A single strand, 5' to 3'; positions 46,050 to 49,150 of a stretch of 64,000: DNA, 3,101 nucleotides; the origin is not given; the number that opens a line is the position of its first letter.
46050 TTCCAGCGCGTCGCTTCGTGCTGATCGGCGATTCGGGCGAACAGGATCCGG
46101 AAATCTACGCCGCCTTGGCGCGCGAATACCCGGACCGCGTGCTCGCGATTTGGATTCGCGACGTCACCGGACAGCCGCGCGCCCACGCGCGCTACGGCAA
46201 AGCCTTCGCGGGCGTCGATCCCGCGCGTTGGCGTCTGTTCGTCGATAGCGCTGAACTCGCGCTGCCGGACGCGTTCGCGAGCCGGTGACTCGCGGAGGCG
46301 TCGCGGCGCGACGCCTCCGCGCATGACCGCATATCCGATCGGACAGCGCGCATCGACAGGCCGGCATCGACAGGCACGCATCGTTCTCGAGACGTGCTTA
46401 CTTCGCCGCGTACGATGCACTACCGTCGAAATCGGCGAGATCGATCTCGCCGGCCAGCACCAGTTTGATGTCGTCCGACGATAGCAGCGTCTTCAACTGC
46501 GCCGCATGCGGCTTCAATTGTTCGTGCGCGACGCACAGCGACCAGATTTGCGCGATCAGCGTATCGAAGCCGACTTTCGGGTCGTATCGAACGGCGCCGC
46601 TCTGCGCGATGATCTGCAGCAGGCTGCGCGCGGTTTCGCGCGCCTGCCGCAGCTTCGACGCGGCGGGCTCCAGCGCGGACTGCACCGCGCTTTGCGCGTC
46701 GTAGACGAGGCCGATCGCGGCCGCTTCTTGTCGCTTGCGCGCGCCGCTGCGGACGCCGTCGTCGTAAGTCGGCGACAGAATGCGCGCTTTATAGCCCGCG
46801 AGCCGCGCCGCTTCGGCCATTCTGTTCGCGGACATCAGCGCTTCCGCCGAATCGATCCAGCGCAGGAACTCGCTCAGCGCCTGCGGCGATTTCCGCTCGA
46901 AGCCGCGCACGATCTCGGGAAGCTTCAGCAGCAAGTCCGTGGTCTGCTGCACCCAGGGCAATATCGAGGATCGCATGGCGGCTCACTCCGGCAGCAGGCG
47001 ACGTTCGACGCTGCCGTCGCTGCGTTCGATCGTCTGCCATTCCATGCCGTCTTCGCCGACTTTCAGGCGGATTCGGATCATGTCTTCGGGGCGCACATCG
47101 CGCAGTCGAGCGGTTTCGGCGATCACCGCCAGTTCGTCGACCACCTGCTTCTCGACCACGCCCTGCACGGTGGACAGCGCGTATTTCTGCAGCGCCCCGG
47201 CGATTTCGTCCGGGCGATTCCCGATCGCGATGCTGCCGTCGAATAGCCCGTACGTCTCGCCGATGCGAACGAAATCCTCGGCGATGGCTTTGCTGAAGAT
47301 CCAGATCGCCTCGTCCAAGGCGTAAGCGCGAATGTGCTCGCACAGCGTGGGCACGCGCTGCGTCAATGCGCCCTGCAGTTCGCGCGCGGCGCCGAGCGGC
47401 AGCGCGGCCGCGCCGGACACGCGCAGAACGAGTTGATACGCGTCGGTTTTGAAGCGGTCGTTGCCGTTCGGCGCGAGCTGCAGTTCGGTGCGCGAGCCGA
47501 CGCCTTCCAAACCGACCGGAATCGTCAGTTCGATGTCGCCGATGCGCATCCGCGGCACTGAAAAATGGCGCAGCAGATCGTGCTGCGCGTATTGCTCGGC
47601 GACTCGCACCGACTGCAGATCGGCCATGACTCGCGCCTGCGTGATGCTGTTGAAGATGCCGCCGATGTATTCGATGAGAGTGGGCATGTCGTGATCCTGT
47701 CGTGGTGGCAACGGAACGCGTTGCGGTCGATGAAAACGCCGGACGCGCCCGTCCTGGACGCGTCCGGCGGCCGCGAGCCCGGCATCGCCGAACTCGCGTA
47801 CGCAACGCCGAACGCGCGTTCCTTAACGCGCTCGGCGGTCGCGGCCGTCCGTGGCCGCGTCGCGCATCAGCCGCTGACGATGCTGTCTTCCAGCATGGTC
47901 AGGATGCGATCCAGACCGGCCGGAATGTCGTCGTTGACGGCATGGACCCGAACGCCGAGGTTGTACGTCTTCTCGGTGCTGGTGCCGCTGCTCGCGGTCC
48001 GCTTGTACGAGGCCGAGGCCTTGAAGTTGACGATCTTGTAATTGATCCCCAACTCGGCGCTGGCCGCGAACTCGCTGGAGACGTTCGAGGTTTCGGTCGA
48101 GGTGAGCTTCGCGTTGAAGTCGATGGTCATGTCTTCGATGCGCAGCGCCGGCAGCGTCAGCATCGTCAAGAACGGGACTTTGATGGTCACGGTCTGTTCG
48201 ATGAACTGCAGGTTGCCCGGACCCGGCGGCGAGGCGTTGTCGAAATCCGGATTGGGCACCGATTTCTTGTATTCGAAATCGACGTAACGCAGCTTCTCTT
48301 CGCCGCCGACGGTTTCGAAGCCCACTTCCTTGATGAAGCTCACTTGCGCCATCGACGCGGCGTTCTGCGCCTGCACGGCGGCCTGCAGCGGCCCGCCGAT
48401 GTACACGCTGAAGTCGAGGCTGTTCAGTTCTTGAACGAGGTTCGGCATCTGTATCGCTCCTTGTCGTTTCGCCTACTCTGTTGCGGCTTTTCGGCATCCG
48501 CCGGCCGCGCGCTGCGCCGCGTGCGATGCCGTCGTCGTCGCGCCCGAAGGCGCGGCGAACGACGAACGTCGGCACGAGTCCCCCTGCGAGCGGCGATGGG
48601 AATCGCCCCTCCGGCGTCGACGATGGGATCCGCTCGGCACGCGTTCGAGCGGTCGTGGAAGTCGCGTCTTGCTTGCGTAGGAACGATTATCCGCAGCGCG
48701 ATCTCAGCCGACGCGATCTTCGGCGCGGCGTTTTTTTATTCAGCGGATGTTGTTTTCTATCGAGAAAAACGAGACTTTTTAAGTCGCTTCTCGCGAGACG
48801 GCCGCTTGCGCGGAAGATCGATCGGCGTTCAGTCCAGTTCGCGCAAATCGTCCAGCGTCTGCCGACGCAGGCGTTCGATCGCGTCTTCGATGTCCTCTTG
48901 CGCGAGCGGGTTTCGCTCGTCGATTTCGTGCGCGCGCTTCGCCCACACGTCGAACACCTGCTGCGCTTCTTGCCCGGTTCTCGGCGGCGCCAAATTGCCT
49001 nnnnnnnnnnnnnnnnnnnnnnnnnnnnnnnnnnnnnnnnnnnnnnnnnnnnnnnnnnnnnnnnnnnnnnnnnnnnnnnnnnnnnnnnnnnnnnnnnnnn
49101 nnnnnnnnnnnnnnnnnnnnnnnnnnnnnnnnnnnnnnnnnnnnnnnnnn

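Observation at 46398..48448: Three-gene DUF2589-like cassette of unknown function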

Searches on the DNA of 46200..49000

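Call 83: search_rna_families(source=window, start=46200, end=49000, threshold=evalue, max_evalue=1)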
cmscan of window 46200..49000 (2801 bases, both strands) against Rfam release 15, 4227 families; matches with E-value up to 1: 5.
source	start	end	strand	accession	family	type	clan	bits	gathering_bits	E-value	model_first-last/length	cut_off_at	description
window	48470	48504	-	RF02914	DUF805b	Cis-reg;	CL00115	43.7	35.6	1.8e-10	1-35/35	no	DUF805b RNA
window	46278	46337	-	RF03937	mir-9456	Gene; miRNA;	-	28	80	0.013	1-68/68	no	mir-9456 microRNA precursor family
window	48840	48934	+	RF00820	mir-248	Gene; miRNA;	-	24.1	90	0.018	1-93/93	no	mir-248 microRNA precursor family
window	47732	47838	-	RF01757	sbcD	Gene; sRNA;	-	23.7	40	0.078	1-155/155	no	sbcD RNA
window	46278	46337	+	RF03937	mir-9456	Gene; miRNA;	-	22.5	80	0.36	1-68/68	no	mir-9456 microRNA precursor family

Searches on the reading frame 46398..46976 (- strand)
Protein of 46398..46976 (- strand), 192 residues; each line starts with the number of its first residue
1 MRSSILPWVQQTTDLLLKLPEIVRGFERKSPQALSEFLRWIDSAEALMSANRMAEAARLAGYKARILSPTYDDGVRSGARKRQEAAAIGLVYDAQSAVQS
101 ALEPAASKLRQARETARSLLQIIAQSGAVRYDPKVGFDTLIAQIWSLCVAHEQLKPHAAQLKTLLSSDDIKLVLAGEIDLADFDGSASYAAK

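Call 3: search_protein_families(library=pfam, proteins=[window:46398-46976:-], max_evalue=0.1)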
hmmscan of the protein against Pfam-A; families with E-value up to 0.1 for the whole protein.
window:46398-46976:- (192 aa): 1 family
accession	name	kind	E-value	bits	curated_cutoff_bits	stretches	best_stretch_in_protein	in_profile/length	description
PF21597.2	TetR_C_43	-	0.02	15.5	27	1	86-162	19-93/105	Transcriptional regulator SbtR-like, C-terminal domain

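Call 4: search_protein_families(library=padloc, proteins=[window:46398-46976:-], max_evalue=0.1)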
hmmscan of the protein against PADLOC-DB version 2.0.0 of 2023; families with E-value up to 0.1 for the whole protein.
window:46398-46976:- (192 aa): 0 families

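Call 6: search_protein_families(library=ncbifam, proteins=[window:46398-46976:-], max_evalue=0.1)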
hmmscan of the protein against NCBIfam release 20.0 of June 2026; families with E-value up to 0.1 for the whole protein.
window:46398-46976:- (192 aa): 0 families

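Call 7: search_protein_families(library=phrogs, proteins=[window:46398-46976:-], max_evalue=0.1)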
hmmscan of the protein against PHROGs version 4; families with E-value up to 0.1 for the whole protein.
window:46398-46976:- (192 aa): 1 family
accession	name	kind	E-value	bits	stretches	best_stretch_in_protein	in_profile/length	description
phrog_1718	-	tail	0.022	14.7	1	50-126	207-282/559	tail protein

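Call 18: find_homologous_proteins(query=window:46398-46976:-)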
Query window:46398-46976:- (192 aa): 20 proteins with E <= 0.001 among 1037 candidates.
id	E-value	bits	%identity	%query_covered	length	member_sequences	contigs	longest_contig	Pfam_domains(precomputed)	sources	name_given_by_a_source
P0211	1.1e-111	389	98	99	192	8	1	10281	-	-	-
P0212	1.3e-94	333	82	100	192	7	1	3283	-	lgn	-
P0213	9.2e-79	282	72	95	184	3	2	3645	-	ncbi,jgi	jgi:hypothetical protein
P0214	2.2e-77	277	68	95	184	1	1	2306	-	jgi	jgi:hypothetical protein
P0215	1.6e-75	271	69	95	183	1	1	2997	-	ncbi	-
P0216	9.1e-75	269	68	96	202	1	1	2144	-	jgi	jgi:hypothetical protein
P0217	2.1e-73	264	64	100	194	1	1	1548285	-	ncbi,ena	-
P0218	1.5e-62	229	59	95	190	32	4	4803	-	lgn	-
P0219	1.1e-60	223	58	95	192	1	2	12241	-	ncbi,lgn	-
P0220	3.1e-60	221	58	95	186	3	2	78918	-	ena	-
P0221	2.2e-59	218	57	97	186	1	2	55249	-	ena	-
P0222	1.0e-57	213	56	95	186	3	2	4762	-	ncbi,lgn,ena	-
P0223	6.6e-57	210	57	96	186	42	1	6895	-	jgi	jgi:hypothetical protein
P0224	1.1e-56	210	55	98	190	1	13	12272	-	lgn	-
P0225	1.3e-55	206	54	96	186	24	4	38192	-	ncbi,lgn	-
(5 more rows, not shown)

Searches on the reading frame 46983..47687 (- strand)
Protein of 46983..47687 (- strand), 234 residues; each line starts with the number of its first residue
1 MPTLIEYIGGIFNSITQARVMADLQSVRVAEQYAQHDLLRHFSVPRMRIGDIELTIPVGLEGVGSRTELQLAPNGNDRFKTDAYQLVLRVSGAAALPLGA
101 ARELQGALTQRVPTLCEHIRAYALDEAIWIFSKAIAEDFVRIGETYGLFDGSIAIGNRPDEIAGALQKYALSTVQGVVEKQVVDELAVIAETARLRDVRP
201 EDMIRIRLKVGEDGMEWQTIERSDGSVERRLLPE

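Call 3: search_protein_families(library=pfam, proteins=[window:46983-47687:-], max_evalue=0.1)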
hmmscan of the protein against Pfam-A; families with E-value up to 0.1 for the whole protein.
window:46983-47687:- (234 aa): 0 families

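Call 4: search_protein_families(library=padloc, proteins=[window:46983-47687:-], max_evalue=0.1)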
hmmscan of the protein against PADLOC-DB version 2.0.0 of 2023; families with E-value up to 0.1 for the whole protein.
window:46983-47687:- (234 aa): 0 families

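Call 6: search_protein_families(library=ncbifam, proteins=[window:46983-47687:-], max_evalue=0.1)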
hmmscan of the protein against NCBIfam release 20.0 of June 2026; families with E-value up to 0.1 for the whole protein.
window:46983-47687:- (234 aa): 0 families

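Call 7: search_protein_families(library=phrogs, proteins=[window:46983-47687:-], max_evalue=0.1)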
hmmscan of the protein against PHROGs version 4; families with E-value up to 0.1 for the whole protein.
window:46983-47687:- (234 aa): 0 families

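Call 12: search_solved_structures(query=window:46983-47687:-, max_evalue=10)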
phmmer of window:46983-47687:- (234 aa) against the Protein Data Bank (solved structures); distinct sequences matched with E-value up to 10: 0.

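Call 14: find_homologous_proteins(query=window:46983-47687:-)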
Query window:46983-47687:- (234 aa): 90 proteins with E <= 0.001 among 1275 candidates.
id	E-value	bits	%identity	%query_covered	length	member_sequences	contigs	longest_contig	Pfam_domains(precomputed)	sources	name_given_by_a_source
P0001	8.8e-146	501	99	100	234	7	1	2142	-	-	-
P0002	2.2e-126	438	86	100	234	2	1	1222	-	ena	-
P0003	7.8e-126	436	87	100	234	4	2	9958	-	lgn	-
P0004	7.8e-126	436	87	100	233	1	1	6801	-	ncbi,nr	ncbi:MAG: hypothetical protein IT473_02320 [Lysobacter sp.]|nr:hypothetical protein [Lysobacter sp.]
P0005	1.8e-120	418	83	100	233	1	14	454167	-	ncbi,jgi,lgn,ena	-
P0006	1.0e-111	390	77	100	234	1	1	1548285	-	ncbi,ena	-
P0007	2.6e-111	388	76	100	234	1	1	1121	-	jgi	jgi:hypothetical protein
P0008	1.3e-109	383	76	100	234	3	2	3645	-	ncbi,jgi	jgi:hypothetical protein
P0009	3.7e-102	359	71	100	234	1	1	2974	-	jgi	jgi:hypothetical protein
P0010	5.7e-102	358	72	100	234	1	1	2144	-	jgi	jgi:hypothetical protein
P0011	4.2e-73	264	55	100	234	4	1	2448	-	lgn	-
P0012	1.7e-71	258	57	100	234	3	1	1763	PF27375.1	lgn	-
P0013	2.6e-71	258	53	100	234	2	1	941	-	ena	-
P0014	6.6e-71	256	56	100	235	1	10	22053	PF27375.1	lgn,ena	-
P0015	8.3e-71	256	53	100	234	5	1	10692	-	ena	-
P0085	3.2e-47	179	42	100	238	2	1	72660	PF27375.1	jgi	jgi:hypothetical protein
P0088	5.5e-31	126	34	100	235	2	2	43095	-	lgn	-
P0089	2.6e-24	104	30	99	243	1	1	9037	-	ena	-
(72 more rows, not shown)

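Call 15: search_protein_families(library=pfam, proteins=[P0012, P0085, P0088, P0089], max_evalue=1)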
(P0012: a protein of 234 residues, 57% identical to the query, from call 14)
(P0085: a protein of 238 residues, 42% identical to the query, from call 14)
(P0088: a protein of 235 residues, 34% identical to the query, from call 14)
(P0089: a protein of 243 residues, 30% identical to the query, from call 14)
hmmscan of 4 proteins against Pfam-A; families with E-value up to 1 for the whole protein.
P0012 (234 aa): 0 families

P0085 (238 aa): 1 family
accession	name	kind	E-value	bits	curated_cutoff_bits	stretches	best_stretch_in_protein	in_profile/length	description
PF12186.13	AcylCoA_dehyd_C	-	0.13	12.8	27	1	100-169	20-88/111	Acyl-CoA dehydrogenase C terminal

P0088 (235 aa): 0 families

P0089 (243 aa): 1 family
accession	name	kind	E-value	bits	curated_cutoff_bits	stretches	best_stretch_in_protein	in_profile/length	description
PF12713.12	DUF3806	-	0.17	12.1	21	1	221-236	37-52/86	Domain of unknown function (DUF3806)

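Call 34: predict_structure(alignment_id=A1)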
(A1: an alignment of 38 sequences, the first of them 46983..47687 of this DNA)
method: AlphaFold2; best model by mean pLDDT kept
length: 234 residues; sequences in the alignment: 38
mean_pLDDT: 82.9   pTM: 0.56
mean pLDDT of the five models: 82.9, 82.1, 79.2, 77.5, 77.1
residues with pLDDT >= 90: 90; 70-90: 111; 50-70: 24; < 50: 9
segments of 3 or more residues with pLDDT < 50: 214-218, 231-234
pLDDT, mean of each block of 10 residues (from residue 1): 77 81 81 83 74 82 77 93 95 89 96 95 94 97 88 77 96 93 74 82 80 56 62 43
secondary structure, 60 per line:
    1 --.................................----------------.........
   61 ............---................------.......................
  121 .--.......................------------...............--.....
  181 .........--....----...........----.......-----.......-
elements in order: H4-35 E52-72 H76-91 H98-121 H124-146 H159-173 E176-189 H192-195 E203-210 E215-221 E227-233

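Call 39: fold_search(model_id=the predicted structure, library=pdb)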
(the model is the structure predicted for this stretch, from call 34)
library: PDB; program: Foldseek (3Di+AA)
matches with E <= 10: 227; with E <= 0.001: 0
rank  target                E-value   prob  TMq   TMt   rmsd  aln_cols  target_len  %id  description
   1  9qgy_G                1.0e-01  0.12  0.15  0.11  27.6       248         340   11  Structure of the YbjP lipoprotein bound to the MacAB-TolC tripartite efflux pump (released 2026-03-25)
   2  9fyx_c                2.5e-01  0.09  0.14  0.07  18.5       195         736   12  Influenza A/H7N9 polymerase pre-cleavage cap-snatching complex (released 2025-07-16)
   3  7dgu                  6.8e-01  0.25  0.21  0.36   6.6       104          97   17  De novo designed protein H4A1R (released 2021-11-24)
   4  2gsc_A                7.2e-01  0.23  0.19  0.31   6.8       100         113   12  Crystal Structure of the Conserved Hypothetical Cytosolic Protein Xcc0516 from Xanthomonas campestris (released 2006-10-03)
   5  6d6u_E                7.2e-01  0.12  0.17  0.13  18.8       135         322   16  Human GABA-A receptor alpha1-beta2-gamma2 subtype in complex with GABA and flumazenil, conformation A (released 2018-06-27)
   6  9lki_A                9.1e-01  0.33  0.25  0.42   5.3       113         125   14  N-terminal domain (NTD) structure of aciniform spidroin 1(AcSp1) from Latrodectus hesperus (released 2025-10-01)
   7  8s5n_M                1.1e+00  0.12  0.18  0.17  10.2       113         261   14  RNA polymerase II core initially transcribing complex with an ordered RNA of 12 nt (released 2024-04-10)
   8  9hdd_A                1.1e+00  0.11  0.21  0.14  20.5       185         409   12  Sla2 C-terminal region (Residues 560-968) (REND and THATCH domains) (released 2025-05-21)
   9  9az6_F                1.3e+00  0.15  0.20  0.23   8.6       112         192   12  F-actin-Talin(R13-DD) complex (released 2025-02-12)
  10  1rj1                  1.3e+00  0.12  0.20  0.28   8.1       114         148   18  Crystal Structure of a Cell Wall Invertase Inhibitor from Tobacco (released 2004-02-03)
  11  4l8j                  1.3e+00  0.03  0.14  0.11  29.8       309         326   11  Crystal structure of a Putative efflux transporter (BACEGG_01895) from Bacteroides eggerthii DSM 20697 at 2.06 A resolut (released 2013-07-03)
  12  4fbs                  1.4e+00  0.15  0.20  0.34  11.3       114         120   12  Structure of monomeric NT from Euprosthenops australis Major Ampullate Spidroin 1 (MaSp1) (released 2012-08-01)
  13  7egb_R                1.5e+00  0.11  0.18  0.17   9.3       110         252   14  TFIID-based holo PIC on SCP promoter (released 2021-05-05)
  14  3ovu_C                1.5e+00  0.06  0.13  0.19  13.1       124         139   11  Crystal Structure of Human Alpha-Haemoglobin Complexed with AHSP and the First NEAT Domain of IsdH from Staphylococcus (released 2011-09-21)
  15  8z8j_C                1.5e+00  0.04  0.15  0.10  17.5       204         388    8  Cryo-EM structure of Thogoto virus polymerase in transcription pre-initiation conformation 2 (released 2024-05-29)
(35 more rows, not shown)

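Call 72: search_solved_structures(query=A1, max_evalue=10)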
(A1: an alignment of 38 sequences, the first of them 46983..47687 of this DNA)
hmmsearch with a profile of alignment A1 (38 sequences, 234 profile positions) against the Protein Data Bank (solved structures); distinct sequences matched with E-value up to 10: 5.
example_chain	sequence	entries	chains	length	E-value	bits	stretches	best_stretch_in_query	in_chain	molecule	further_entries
3uv5_A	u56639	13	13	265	0.034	17.2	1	73-157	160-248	Transcription initiation factor TFIID subunit 1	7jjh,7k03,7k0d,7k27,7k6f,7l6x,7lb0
1eqf_A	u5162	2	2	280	0.047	16.8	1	73-157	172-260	RNA POLYMERASE II TRANSCRIPTION INITIATION FACTOR | Transcription initiation factor TFIID subunit 1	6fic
3aad_A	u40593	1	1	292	0.059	16.5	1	73-157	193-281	Transcription initiation factor TFIID subunit 1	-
6n63_A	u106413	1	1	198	0.59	13.2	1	50-126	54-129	ENCAPSULIN CARGO PROTEIN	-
4uos_A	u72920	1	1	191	1.6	11.8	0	74-167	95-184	DESIGNED HELICAL BUNDLE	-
